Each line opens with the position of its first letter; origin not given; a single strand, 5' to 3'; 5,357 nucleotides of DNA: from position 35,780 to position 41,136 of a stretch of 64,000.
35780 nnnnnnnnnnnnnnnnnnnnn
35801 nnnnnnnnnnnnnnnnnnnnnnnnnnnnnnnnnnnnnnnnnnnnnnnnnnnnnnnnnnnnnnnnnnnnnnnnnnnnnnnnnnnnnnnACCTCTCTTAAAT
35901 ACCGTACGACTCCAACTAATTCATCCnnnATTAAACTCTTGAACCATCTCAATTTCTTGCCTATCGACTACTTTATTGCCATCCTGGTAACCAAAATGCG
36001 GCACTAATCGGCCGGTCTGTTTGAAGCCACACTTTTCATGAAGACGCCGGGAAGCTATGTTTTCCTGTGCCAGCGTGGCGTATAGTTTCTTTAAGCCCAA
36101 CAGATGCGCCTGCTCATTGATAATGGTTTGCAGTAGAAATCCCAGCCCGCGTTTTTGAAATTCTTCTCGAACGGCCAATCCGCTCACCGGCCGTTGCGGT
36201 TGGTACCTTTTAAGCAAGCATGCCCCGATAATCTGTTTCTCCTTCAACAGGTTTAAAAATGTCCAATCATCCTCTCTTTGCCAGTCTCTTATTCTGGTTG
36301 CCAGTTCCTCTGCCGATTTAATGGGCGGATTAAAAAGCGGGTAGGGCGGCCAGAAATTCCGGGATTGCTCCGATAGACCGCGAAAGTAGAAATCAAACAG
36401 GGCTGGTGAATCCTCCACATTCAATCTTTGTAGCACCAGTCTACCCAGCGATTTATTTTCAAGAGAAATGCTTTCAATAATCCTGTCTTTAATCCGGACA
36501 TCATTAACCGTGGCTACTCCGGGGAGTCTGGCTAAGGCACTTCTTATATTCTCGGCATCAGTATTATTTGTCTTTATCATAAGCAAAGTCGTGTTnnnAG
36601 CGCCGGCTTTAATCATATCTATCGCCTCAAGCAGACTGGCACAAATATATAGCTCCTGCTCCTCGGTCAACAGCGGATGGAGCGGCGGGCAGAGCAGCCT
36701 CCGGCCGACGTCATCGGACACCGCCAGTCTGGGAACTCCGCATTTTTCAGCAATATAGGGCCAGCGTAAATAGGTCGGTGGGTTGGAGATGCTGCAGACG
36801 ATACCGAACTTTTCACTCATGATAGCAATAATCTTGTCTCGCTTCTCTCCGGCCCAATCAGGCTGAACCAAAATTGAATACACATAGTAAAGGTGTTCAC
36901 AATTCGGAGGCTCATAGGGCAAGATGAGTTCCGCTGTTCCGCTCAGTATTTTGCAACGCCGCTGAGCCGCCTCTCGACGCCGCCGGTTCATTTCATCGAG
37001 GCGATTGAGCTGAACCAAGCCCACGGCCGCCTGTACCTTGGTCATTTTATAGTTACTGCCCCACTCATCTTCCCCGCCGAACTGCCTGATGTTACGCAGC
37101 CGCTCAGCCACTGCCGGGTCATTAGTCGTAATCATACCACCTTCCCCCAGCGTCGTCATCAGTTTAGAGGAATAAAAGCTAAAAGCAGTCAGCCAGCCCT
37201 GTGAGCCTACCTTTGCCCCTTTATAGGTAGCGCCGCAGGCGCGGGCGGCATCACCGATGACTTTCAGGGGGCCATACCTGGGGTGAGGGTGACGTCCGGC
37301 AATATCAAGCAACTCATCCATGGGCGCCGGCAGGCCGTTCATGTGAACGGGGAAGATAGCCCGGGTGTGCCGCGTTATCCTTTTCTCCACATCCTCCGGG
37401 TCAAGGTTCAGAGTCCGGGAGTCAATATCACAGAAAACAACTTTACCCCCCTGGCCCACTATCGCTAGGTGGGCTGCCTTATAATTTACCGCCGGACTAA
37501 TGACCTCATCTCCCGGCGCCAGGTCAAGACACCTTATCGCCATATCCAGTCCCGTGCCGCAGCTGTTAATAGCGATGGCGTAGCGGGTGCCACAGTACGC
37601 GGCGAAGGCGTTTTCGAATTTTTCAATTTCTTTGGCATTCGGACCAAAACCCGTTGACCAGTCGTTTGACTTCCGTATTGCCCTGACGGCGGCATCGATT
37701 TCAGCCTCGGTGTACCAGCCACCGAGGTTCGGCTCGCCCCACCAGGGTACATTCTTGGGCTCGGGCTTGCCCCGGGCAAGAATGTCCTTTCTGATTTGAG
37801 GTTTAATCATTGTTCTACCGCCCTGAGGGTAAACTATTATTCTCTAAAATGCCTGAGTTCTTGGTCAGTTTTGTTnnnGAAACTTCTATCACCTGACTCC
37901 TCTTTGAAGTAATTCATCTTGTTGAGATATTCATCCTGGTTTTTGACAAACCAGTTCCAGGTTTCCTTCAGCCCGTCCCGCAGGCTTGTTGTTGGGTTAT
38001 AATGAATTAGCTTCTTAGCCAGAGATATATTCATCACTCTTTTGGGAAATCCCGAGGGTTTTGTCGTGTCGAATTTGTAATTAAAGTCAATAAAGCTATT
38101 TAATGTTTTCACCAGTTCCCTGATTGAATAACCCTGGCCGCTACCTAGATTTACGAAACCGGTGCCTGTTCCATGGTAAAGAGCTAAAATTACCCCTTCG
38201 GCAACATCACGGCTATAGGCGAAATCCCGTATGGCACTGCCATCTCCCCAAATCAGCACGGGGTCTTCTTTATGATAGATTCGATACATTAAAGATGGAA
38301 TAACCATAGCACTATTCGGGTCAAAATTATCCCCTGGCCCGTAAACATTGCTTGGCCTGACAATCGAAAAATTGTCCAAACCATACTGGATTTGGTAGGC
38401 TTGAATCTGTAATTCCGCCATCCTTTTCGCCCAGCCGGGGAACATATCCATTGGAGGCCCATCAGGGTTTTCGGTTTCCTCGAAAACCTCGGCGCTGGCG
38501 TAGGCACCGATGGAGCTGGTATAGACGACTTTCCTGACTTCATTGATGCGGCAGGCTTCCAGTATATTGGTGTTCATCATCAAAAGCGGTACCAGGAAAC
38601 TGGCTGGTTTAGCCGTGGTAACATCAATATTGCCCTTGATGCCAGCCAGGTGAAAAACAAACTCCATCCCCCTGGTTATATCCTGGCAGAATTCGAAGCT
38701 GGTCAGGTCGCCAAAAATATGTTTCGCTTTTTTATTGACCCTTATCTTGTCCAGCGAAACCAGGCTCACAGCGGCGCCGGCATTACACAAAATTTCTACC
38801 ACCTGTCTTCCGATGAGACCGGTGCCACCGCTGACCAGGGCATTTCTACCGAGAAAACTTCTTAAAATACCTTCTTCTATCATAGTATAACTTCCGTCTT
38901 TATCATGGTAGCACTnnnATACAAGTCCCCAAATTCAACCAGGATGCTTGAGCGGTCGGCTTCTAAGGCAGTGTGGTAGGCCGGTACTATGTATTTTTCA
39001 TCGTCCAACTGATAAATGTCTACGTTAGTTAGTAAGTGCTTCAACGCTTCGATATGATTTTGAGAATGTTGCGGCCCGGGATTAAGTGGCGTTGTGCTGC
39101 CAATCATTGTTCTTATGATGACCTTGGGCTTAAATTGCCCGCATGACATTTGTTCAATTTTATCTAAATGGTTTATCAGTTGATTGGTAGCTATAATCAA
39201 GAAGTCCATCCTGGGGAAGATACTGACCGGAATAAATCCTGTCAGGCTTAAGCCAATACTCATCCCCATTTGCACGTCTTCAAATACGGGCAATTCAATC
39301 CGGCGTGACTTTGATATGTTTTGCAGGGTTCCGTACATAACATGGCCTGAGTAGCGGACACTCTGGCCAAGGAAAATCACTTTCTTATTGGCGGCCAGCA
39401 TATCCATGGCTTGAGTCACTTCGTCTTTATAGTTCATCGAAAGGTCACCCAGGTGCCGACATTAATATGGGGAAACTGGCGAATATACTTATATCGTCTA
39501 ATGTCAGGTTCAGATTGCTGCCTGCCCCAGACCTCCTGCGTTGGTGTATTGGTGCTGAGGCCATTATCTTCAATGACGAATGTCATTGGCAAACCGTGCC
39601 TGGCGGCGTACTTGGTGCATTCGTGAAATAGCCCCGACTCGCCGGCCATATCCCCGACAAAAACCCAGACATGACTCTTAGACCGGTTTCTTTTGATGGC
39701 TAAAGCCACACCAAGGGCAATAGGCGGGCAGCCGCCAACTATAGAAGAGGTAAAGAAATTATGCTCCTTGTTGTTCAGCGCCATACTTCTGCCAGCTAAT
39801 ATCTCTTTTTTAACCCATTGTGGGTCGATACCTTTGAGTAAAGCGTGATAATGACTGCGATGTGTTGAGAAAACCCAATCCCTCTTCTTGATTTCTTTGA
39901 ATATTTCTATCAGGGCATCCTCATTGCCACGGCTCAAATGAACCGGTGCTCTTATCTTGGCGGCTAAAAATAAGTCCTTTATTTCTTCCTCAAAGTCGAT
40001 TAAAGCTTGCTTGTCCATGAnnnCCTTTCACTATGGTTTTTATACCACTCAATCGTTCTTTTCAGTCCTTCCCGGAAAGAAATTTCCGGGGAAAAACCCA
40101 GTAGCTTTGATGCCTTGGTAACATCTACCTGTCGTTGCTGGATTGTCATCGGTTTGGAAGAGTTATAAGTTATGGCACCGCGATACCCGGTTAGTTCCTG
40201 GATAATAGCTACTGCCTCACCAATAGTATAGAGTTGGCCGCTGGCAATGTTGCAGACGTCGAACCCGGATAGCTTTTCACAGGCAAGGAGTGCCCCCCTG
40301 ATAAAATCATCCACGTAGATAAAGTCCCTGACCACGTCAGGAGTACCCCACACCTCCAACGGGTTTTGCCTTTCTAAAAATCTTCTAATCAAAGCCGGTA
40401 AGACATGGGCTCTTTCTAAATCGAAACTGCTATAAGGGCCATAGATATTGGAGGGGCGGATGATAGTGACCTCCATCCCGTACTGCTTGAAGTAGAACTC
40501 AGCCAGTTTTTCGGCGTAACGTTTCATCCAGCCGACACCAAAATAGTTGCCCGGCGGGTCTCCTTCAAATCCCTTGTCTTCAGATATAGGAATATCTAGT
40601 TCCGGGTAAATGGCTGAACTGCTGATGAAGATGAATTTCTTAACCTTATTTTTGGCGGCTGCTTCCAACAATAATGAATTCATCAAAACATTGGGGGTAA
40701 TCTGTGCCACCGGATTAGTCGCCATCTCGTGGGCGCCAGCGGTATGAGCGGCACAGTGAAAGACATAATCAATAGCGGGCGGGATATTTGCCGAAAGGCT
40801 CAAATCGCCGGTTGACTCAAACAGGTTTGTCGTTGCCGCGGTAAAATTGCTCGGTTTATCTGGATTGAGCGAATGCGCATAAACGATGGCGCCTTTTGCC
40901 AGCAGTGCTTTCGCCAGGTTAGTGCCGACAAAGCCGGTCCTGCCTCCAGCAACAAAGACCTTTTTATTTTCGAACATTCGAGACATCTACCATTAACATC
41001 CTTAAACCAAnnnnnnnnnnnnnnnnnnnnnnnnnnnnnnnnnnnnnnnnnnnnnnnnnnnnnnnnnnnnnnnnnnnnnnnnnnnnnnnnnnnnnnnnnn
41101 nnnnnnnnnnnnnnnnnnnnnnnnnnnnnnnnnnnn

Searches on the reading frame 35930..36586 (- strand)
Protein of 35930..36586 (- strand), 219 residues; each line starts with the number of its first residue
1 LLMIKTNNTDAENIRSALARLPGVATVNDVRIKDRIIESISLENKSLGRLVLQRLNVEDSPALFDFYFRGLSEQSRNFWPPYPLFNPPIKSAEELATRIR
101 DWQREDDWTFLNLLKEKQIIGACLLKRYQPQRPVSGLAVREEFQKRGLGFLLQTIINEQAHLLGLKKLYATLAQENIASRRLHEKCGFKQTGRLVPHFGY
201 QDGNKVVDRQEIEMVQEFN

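Call 14: search_protein_families(library=pfam, proteins=[window:35930-36586:-])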
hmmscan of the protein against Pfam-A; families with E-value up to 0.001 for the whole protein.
window:35930-36586:- (219 aa): 6 families
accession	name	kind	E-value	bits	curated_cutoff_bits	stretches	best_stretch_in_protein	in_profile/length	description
PF13302.13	Acetyltransf_3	-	7.2e-15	56.3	25.4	1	49-189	1-138/138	Acetyltransferase (GNAT) domain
PF00583.31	Acetyltransf_1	-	6.4e-12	46.2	20.7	1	93-188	18-116/116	Acetyltransferase (GNAT) family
PF13508.13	Acetyltransf_7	-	4.5e-07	30.6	27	1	112-190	7-84/84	Acetyltransferase (GNAT) domain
PF13673.13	Acetyltransf_10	-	5.4e-07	30.1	23.6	1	95-193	22-112/128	Acetyltransferase (GNAT) domain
PF13420.13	Acetyltransf_4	-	1.7e-06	28.6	24.3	1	89-195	31-141/155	Acetyltransferase (GNAT) domain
PF08445.16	FR47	-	2.9e-05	24.4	22.1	1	134-190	24-79/86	FR47-like protein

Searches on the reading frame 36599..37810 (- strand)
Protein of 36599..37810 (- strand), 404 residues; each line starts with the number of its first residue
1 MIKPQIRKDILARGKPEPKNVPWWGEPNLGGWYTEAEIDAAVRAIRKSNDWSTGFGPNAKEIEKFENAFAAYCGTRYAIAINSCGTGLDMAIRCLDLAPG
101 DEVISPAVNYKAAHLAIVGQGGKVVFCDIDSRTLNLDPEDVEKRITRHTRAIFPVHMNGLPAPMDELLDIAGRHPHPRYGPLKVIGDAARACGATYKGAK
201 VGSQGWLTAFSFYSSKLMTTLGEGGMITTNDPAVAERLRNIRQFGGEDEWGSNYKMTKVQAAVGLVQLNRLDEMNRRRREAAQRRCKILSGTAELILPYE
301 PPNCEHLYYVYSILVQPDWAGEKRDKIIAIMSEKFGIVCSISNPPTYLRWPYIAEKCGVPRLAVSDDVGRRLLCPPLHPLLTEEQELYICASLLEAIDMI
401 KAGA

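Call 14: search_protein_families(library=pfam, proteins=[window:36599-37810:-])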
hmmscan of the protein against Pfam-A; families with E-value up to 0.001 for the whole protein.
window:36599-37810:- (404 aa): 2 families
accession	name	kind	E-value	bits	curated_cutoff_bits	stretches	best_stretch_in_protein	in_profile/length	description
PF01041.23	DegT_DnrJ_EryC1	-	1.4e-88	298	19.8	1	35-393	4-359/360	DegT/DnrJ/EryC1/StrS aminotransferase family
PF00155.27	Aminotran_1_2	-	2.5e-08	34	19.7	1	38-166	19-167/361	Aminotransferase class I and II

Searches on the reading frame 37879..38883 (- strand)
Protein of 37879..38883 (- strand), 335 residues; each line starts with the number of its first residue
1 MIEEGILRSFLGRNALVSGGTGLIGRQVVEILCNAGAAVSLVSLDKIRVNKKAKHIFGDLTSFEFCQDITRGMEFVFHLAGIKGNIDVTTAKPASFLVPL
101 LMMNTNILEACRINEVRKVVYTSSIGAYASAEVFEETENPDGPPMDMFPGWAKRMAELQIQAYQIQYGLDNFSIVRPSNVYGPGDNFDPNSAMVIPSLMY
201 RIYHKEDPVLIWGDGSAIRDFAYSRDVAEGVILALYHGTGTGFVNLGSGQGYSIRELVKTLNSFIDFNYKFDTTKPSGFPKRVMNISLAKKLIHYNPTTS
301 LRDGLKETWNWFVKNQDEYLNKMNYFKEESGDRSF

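Call 14: search_protein_families(library=pfam, proteins=[window:37879-38883:-])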
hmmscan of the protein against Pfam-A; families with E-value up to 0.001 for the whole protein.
window:37879-38883:- (335 aa): 5 families
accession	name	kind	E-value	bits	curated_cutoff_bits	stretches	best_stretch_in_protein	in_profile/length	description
PF01370.27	Epimerase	-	9.3e-44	150.1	20.9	1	15-247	1-240/240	NAD dependent epimerase/dehydratase family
PF16363.11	GDP_Man_Dehyd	-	3.9e-23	82.9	27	1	16-306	1-330/332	GDP-mannose 4,6 dehydratase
PF01073.25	3Beta_HSD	-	1.3e-17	64.2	22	1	16-256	1-250/280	3-beta hydroxysteroid dehydrogenase/isomerase family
PF13460.12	NAD_binding_10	-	6.5e-11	42.9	27.2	1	19-178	1-144/184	NAD(P)H-binding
PF02719.21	Polysacc_synt_2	-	6.4e-08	32.6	20.2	1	16-269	2-251/293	Polysaccharide biosynthesis protein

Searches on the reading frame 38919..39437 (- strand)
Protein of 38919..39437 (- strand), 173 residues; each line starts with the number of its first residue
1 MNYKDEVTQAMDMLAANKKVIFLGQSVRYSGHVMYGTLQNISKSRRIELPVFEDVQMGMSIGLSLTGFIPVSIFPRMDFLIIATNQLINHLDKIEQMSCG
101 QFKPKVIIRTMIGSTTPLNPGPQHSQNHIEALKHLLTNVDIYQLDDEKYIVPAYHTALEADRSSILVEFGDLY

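Call 14: search_protein_families(library=pfam, proteins=[window:38919-39437:-])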
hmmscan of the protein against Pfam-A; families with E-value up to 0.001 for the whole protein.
window:38919-39437:- (173 aa): 1 family
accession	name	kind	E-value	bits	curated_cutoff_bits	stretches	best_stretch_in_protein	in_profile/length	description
PF02779.29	Transket_pyr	-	1.9e-05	24.8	27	1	8-167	10-166/174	Transketolase, pyrimidine binding domain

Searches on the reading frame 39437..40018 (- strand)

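Call 14: search_protein_families(library=pfam, proteins=[window:39437-40018:-])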
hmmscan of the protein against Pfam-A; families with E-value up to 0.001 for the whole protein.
window:39437-40018:- (194 aa): 3 families
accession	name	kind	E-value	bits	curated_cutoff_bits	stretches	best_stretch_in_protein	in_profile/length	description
PF00676.26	E1_dh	-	3.3e-20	72.7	22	1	3-162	3-171/300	Dehydrogenase E1 component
PF02775.26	TPP_enzyme_C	-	2.5e-06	27.8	21.9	1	85-166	18-96/151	Thiamine pyrophosphate enzyme, C-terminal TPP binding domain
PF13292.11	DXP_synthase_N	-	0.00027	20.7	21.2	1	35-158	52-177/274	1-deoxy-D-xylulose-5-phosphate synthase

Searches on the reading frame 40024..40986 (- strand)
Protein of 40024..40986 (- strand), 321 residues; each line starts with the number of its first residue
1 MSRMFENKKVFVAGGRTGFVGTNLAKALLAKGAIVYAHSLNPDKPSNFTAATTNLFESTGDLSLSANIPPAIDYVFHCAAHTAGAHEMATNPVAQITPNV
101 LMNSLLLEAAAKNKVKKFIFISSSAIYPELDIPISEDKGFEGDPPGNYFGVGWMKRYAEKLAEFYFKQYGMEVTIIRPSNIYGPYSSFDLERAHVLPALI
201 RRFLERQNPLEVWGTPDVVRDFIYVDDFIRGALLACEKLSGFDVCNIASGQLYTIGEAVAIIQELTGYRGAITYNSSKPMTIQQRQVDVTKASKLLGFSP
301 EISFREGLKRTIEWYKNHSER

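Call 14: search_protein_families(library=pfam, proteins=[window:40024-40986:-])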
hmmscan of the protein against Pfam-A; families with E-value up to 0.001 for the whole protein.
window:40024-40986:- (321 aa): 7 families
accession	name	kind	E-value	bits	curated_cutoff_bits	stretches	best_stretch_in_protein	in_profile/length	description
PF01370.27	Epimerase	-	2.4e-45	155.3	20.9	1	15-247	5-239/240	NAD dependent epimerase/dehydratase family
PF16363.11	GDP_Man_Dehyd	-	2.5e-27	96.6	27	1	15-311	4-332/332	GDP-mannose 4,6 dehydratase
PF07993.18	NAD_binding_4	-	2.3e-10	40.5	20.1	1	71-226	88-252/258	Male sterility protein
PF01073.25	3Beta_HSD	-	3e-10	40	22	1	13-255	3-248/280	3-beta hydroxysteroid dehydrogenase/isomerase family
PF13460.12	NAD_binding_10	-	1.2e-07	32.3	27.2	1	17-181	3-146/184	NAD(P)H-binding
PF02719.21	Polysacc_synt_2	-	9.8e-07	28.7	20.2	1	71-123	77-128/293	Polysaccharide biosynthesis protein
PF04321.23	RmlD_sub_bind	-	0.00073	19.1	27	0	14-184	6-154/287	RmlD substrate binding domain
